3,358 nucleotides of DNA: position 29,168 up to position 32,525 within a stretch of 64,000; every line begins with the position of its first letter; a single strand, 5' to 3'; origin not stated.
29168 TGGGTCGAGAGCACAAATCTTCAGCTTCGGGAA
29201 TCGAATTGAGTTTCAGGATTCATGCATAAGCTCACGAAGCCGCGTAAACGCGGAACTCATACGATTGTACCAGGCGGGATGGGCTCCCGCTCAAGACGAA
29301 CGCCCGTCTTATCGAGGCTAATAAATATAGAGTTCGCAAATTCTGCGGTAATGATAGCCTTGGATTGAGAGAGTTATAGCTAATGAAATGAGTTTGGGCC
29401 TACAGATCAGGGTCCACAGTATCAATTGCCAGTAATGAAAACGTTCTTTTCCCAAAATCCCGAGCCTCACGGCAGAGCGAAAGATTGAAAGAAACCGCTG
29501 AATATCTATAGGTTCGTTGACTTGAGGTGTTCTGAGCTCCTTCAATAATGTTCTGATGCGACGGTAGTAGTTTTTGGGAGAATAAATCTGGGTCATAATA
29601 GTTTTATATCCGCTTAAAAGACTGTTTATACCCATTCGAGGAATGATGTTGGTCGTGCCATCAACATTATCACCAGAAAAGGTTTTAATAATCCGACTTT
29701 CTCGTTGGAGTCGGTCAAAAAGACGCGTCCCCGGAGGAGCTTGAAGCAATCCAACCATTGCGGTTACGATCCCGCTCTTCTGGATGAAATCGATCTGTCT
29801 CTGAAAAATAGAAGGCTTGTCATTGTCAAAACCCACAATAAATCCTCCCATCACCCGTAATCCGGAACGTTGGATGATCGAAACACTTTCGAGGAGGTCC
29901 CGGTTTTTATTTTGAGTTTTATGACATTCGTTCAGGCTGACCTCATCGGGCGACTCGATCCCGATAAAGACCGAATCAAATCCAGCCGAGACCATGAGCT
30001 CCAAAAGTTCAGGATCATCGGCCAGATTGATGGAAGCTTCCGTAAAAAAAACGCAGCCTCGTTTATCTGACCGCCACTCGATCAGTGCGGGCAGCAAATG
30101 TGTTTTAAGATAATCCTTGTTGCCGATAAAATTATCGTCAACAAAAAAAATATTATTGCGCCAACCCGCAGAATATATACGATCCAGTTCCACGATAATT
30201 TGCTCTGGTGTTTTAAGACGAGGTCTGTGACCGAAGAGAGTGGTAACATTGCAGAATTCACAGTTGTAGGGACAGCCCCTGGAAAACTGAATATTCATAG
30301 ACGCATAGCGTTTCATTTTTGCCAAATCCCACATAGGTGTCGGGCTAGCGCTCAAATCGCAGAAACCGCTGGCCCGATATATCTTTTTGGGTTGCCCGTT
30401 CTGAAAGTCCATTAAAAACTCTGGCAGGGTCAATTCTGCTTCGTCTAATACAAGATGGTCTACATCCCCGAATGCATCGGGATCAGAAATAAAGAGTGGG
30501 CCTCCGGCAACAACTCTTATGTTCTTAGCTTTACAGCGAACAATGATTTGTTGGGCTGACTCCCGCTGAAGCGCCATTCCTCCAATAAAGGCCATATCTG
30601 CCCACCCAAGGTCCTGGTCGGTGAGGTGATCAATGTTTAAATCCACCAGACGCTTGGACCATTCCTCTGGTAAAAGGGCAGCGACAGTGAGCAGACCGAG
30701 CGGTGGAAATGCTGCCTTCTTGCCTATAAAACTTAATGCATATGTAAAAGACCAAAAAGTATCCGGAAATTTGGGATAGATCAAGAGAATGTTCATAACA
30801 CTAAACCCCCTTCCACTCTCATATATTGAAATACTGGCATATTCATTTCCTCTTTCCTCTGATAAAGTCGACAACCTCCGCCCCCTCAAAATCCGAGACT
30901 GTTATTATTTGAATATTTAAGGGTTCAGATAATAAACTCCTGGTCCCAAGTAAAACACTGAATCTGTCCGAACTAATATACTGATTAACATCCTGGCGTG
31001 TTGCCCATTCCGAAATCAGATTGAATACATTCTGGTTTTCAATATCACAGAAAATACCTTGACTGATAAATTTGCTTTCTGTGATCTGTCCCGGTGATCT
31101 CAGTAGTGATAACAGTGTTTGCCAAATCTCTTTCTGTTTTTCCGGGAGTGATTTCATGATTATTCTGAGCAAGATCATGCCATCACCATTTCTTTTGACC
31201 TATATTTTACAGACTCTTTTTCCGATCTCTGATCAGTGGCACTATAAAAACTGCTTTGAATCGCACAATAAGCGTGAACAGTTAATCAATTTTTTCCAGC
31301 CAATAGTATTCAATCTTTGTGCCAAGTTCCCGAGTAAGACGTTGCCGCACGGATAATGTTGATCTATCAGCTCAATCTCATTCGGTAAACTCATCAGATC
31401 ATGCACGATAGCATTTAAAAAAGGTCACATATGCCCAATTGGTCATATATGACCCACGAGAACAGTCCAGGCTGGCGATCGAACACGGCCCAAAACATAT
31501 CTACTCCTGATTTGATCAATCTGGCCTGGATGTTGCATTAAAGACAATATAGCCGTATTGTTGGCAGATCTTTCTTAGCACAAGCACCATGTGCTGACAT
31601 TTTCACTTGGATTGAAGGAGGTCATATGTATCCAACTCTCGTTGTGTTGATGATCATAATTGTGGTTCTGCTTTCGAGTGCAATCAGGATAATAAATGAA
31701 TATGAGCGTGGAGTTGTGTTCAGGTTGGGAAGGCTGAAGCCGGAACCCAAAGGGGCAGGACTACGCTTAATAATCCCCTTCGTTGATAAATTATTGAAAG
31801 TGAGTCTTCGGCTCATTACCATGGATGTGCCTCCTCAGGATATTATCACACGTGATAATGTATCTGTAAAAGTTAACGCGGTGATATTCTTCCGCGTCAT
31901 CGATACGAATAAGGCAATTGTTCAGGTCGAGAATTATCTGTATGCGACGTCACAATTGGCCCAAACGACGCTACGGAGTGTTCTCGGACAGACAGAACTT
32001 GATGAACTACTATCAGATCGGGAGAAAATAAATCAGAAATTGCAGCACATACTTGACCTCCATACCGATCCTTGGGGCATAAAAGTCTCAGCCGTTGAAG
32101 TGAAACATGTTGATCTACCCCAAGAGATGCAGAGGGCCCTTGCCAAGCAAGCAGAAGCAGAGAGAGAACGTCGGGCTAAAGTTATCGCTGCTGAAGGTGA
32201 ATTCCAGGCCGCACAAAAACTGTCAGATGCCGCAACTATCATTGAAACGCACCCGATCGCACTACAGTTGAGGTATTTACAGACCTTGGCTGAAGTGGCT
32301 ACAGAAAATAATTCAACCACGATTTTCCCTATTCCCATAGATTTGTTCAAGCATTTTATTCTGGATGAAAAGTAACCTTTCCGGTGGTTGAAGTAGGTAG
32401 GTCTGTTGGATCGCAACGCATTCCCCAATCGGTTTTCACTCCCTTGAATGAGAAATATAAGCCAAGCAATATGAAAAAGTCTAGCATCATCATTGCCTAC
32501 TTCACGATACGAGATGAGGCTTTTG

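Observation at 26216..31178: Compact lipid or polyketide-like module: B12-radical SAM, dedicated ACP, ketosynthase, and a Cys-to-Gln ketosynthase-like partner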

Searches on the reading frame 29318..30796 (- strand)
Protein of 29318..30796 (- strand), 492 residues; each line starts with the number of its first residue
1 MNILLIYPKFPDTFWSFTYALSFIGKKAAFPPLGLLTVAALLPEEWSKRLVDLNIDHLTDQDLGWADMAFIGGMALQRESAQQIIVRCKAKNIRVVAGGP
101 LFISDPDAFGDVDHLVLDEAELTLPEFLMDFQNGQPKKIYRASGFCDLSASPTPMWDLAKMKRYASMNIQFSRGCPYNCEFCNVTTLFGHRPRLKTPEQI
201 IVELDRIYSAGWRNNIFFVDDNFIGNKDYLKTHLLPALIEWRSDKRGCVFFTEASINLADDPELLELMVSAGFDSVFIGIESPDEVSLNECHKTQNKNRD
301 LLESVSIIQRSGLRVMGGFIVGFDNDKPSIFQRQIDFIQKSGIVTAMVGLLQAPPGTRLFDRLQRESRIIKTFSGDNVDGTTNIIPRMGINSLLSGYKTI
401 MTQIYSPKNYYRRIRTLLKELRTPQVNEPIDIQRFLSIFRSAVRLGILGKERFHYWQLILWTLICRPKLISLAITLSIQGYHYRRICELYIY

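Call 3: search_protein_families(library=pfam, proteins=[window:29318-30796:-], max_evalue=0.01)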
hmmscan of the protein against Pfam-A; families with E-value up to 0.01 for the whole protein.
window:29318-30796:- (492 aa): 3 families
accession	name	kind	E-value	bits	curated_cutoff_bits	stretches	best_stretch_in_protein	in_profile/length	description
PF13282.11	DUF4070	-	6.3e-36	124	22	1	357-488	1-136/144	Domain of unknown function (DUF4070)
PF04055.27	Radical_SAM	-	5.1e-19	69.5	29.5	1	169-329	1-157/166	Radical SAM superfamily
PF02310.24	B12-binding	-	0.00048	20.4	32.1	1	30-127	12-120/121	B12 binding domain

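Call 4: search_protein_families(library=ncbifam, proteins=[window:29318-30796:-], max_evalue=0.01)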
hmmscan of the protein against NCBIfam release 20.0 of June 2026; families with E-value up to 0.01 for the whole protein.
window:29318-30796:- (492 aa): 23 families
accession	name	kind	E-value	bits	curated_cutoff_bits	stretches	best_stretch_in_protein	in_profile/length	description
TIGR04479.1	bcpD_PhpK_rSAM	subfamily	1.4e-24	86.4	600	1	166-341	241-409/504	PhpK family radical SAM P-methyltransferase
TIGR04072.2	rSAM_ladder_B12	equivalog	3.5e-22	78.7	360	1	80-371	85-380/443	lipid biosynthesis B12-binding/radical SAM protein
TIGR04013.1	B12_SAM_MJ_1487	hypoth_equivalog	6.1e-18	64.8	251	1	77-340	55-332/382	TIGR04013 family B12-binding domain/radical SAM domain-containing protein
TIGR03471.1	HpnJ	equivalog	2.7e-16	59.5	577.6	1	167-413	198-435/472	hopanoid biosynthesis associated radical SAM protein HpnJ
NF050148.1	rSAM_ApyD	equivalog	5e-16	58.2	750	1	147-363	178-393/645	RiPP biosynthesis radical SAM protein ApyD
TIGR04014.1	B12_SAM_MJ_0865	equivalog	9.1e-16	57.7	360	1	163-362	157-357/434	methyl-coenzyme M reductase glutamine C-methyltransferase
TIGR02026.1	BchE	equivalog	1.6e-15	57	481.35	1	153-412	174-435/497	magnesium-protoporphyrin IX monomethyl ester anaerobic oxidative cyclase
TIGR04367.1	HpnR_B12_rSAM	equivalog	6.3e-14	51.4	650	1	167-328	187-340/490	hopanoid C-3 methylase HpnR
NF045585.1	rSAM_slr0320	equivalog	1.6e-13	50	775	1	167-312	236-378/511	photosystem II high light acclimation radical SAM protein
TIGR04295.1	B12_rSAM_oligo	hypoth_equivalog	2.1e-12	46.5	400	1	165-343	199-364/422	TIGR04295 family B12-binding domain-containing radical SAM protein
NF033070.1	rSAM_AprD4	equivalog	3.8e-10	39.2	500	1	123-360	147-387/456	AprD4 family radical SAM diol-dehydratase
NF038361.1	rSAM_Sden_1168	equivalog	3.9e-10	38.9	575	1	166-366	282-476/560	Sden_1168 family B12-binding radical SAM P-methyltransferase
TIGR03975.1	rSAM_ocin_1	subfamily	1.1e-08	34.1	281.85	1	166-339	261-428/606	RiPP maturation radical SAM C-methyltransferase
TIGR04385.1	B12_rSAM_cofa1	equivalog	1e-05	24.9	450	1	162-340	191-363/438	B12 lower ligand biosynthesis radical SAM protein BzaD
NF033712.0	B12_rSAM_KedN5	subfamily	4.9e-05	21.7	700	1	154-331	183-360/624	KedN5 family methylcobalamin-dependent radical SAM C-methyltransferase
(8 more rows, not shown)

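Call 23: find_homologous_proteins(query=window:29318-30796:-, max_evalue=1e-30)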
Query window:29318-30796:- (492 aa): 8000 proteins with E <= 1e-30 among 8000 candidates; the best 120 are listed.
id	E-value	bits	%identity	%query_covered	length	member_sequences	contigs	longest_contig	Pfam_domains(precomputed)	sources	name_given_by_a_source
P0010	0.0e+0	1139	100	100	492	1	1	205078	PF04055.28,PF13282.12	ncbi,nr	ncbi:DUF4070 domain-containing protein [bacterium]|nr:DUF4070 domain-containing protein [bacterium]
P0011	1.0e-293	993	84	100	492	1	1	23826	PF04055.28,PF13282.12,PF02310.25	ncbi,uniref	ncbi:B12-binding domain-containing radical SAM protein [candidate division CSSED10-310 bacterium]|un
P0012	3.7e-288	974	83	100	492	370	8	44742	PF04055.28,PF13282.12,PF02310.25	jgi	-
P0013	8.8e-287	970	82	100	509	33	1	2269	PF04055.28,PF13282.12,PF02310.25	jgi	jgi:radical SAM superfamily enzyme YgiQ (UPF0313 family)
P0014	3.5e-286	968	83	100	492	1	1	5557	PF04055.28,PF13282.12,PF02310.25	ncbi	ncbi:MAG: B12-binding domain-containing radical SAM protein [Desulfobacterales bacterium]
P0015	7.2e-286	967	82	100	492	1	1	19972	PF04055.28,PF13282.12,PF02310.25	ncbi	-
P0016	7.7e-286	967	82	100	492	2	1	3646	PF04055.28,PF13282.12,PF02310.25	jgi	jgi:radical SAM superfamily enzyme YgiQ (UPF0313 family)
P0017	9.9e-286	966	81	100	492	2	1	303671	PF04055.28,PF13282.12,PF02310.25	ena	-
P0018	1.4e-285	966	82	100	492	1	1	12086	PF04055.28,PF13282.12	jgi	jgi:radical SAM superfamily enzyme YgiQ (UPF0313 family)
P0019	1.5e-285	966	82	100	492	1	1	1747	PF04055.28,PF13282.12,PF02310.25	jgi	-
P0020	1.5e-285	966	83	100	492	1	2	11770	PF04055.28,PF13282.12,PF02310.25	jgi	-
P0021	2.0e-285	965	83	100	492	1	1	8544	PF04055.28,PF13282.12,PF02310.25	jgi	jgi:radical SAM superfamily enzyme YgiQ (UPF0313 family)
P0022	2.1e-285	965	83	100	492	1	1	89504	PF04055.28,PF13282.12,PF02310.25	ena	-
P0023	2.2e-285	965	82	100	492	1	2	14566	PF04055.28,PF13282.12,PF02310.25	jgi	-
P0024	3.9e-285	964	83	100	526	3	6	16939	PF04055.28,PF13282.12,PF02310.25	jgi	jgi:radical SAM superfamily enzyme YgiQ (UPF0313 family)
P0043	2.3e-282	955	80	100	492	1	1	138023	PF04055.28,PF13282.12,PF02310.25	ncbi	ncbi:MAG: B12-binding domain-containing radical SAM protein [Desulfobacterales bacterium]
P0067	5.9e-280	947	81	100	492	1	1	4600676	PF04055.28,PF13282.12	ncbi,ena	-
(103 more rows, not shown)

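Call 24: find_encoding_contigs(protein=P0011, flank=8000, max_places=2)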
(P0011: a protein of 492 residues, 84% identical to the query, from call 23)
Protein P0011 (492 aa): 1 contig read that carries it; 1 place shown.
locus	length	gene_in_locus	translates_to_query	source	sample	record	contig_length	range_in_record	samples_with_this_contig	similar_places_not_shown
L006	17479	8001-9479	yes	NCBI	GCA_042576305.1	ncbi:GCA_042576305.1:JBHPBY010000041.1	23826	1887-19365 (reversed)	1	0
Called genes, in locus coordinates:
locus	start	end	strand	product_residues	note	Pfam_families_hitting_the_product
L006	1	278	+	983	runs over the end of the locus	PF20103:DUF6493, PF25148:DUF7824, PF25149:DUF7825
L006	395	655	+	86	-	PF19891:DUF6364 (weak), PF01402:RHH_1 (weak)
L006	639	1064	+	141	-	PF01850:PIN (faint), PF13470:PIN_3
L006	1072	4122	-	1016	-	PF05729:NACHT (faint)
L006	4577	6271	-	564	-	PF00989:PAS (weak), PF13188:PAS_8, PF13426:PAS_9, PF00512:HisKA, PF02518:HATPase_c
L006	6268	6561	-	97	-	-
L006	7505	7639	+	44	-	-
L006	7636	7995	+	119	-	PF03992:ABM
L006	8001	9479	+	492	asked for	PF02310:B12-binding (weak), PF04055:Radical_SAM, PF13282:DUF4070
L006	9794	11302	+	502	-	PF08448:PAS_4 (weak), PF13426:PAS_9 (weak), PF00158:Sigma54_activat, PF14532:Sigma54_activ_2, PF07724:AAA_2 (weak), PF07728:AAA_5, PF25601:AAA_lid_14, PF02954:HTH_8, +1 more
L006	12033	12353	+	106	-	-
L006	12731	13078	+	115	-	PF03992:ABM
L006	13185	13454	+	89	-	-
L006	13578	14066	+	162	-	-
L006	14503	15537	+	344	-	-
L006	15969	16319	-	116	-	PF03992:ABM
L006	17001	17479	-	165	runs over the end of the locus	-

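Call 25: find_encoding_contigs(protein=P0067, flank=8000, max_places=2)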
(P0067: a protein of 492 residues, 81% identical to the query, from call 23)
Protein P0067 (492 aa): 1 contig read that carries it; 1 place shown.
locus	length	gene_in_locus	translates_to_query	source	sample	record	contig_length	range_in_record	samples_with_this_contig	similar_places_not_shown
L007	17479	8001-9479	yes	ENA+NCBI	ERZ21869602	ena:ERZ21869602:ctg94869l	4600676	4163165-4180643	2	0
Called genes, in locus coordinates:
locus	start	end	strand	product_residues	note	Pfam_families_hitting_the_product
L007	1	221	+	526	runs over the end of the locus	PF08448:PAS_4 (faint), PF13426:PAS_9 (weak), PF00158:Sigma54_activat, PF14532:Sigma54_activ_2, PF07728:AAA_5 (weak), PF25601:AAA_lid_14, PF02954:HTH_8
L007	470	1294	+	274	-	PF04972:BON, PF21937:Yop-YscD_ppl_2nd (faint), PF04972:BON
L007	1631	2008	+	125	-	-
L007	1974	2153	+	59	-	PF05532:CsbD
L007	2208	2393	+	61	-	-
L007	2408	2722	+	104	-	PF04972:BON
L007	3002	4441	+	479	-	PF05170:AsmA, PF05359:DUF748, PF13116:YhdP, PF05170:AsmA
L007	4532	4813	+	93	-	-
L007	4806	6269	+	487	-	PF02386:TrkH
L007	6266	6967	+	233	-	PF02254:TrkA_N, PF03721:UDPG_MGDP_dh_N (weak), PF03807:F420_oxidored (faint), PF02080:TrkA_C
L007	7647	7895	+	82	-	-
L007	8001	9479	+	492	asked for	PF04055:Radical_SAM, PF13282:DUF4070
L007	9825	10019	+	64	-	-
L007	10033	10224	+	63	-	PF28077:THIVI_2564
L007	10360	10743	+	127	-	PF14346:DUF4398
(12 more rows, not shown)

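Call 26: find_encoding_contigs(protein=P0043, flank=8000, max_places=2)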
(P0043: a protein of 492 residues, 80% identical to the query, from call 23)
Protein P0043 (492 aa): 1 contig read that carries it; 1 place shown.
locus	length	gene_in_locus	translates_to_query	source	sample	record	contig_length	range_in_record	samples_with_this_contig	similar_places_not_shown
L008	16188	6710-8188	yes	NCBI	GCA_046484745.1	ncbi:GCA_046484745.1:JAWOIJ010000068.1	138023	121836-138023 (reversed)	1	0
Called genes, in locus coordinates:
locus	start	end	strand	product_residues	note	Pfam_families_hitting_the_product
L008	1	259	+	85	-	PF04972:BON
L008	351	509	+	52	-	PF11752:DUF3309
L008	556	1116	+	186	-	-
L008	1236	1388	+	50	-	PF18919:DUF5670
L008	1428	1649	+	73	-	-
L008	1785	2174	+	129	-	PF14346:DUF4398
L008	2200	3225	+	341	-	PF14346:DUF4398, PF00691:OmpA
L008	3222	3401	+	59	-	-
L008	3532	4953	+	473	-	PF05170:AsmA, PF05359:DUF748, PF13116:YhdP, PF05170:AsmA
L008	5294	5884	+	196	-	-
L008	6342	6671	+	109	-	PF03992:ABM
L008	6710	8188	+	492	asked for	PF02310:B12-binding (faint), PF04055:Radical_SAM, PF13282:DUF4070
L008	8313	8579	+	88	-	PF12729:4HB_MCP_1 (weak)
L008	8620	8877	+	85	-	-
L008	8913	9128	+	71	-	PF06305:LapA_dom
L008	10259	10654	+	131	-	-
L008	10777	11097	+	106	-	-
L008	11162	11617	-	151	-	PF02470:MlaD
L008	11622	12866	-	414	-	PF00005:ABC_tran, PF00990:GGDEF (weak)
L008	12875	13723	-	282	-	PF02405:MlaE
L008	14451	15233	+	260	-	PF04972:BON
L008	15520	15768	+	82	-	-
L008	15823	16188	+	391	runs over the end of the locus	PF13091:PLDc_2, PF00614:PLDc (faint), PF13091:PLDc_2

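Call 42: search_solved_structures(query=window:29318-30796:-, max_evalue=0.001)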
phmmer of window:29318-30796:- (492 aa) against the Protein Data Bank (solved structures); distinct sequences matched with E-value up to 0.001: 3.
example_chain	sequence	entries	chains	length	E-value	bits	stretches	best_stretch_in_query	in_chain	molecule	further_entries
9ccb_A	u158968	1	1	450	2.6e-13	52.8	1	156-364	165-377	Radical SAM core domain-containing protein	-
6fd2_B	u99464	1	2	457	1.3e-09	40.7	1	133-360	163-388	Putative apramycin biosynthetic oxidoreductase 4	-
5ul2_A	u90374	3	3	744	4.9e-05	25.5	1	151-370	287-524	OxsB protein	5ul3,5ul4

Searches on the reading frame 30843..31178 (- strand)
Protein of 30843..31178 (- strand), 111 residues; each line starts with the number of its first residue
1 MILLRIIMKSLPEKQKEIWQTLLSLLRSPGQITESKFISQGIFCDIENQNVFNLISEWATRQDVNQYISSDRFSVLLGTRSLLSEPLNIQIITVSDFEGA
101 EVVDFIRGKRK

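Call 3: search_protein_families(library=pfam, proteins=[window:30843-31178:-], max_evalue=0.01)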
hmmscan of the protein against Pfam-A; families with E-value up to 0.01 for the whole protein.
window:30843-31178:- (111 aa): 2 families
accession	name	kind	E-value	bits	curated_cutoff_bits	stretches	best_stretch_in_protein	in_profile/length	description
PF03992.22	ABM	-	0.0013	19.3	23.1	1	8-73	7-72/78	Antibiotic biosynthesis monooxygenase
PF12412.13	DUF3667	-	0.0028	17.6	27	0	17-34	3-20/45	Protein of unknown function (DUF3667)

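Call 4: search_protein_families(library=ncbifam, proteins=[window:30843-31178:-], max_evalue=0.01)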
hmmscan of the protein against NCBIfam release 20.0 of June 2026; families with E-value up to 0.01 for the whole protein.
window:30843-31178:- (111 aa): 0 families

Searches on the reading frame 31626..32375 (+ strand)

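Call 66: search_protein_families(library=pfam, proteins=[window:31626-32375:+], max_evalue=0.001)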
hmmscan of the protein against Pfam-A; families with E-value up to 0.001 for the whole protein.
window:31626-32375:+ (249 aa): 2 families
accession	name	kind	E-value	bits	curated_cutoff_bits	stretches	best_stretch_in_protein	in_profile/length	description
PF01145.31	Band_7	-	3e-40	138.6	23.6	1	22-192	2-175/176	SPFH domain / Band 7 family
PF13421.11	Band_7_1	-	5e-05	23.5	24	1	87-177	117-208/211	SPFH domain-Band 7 family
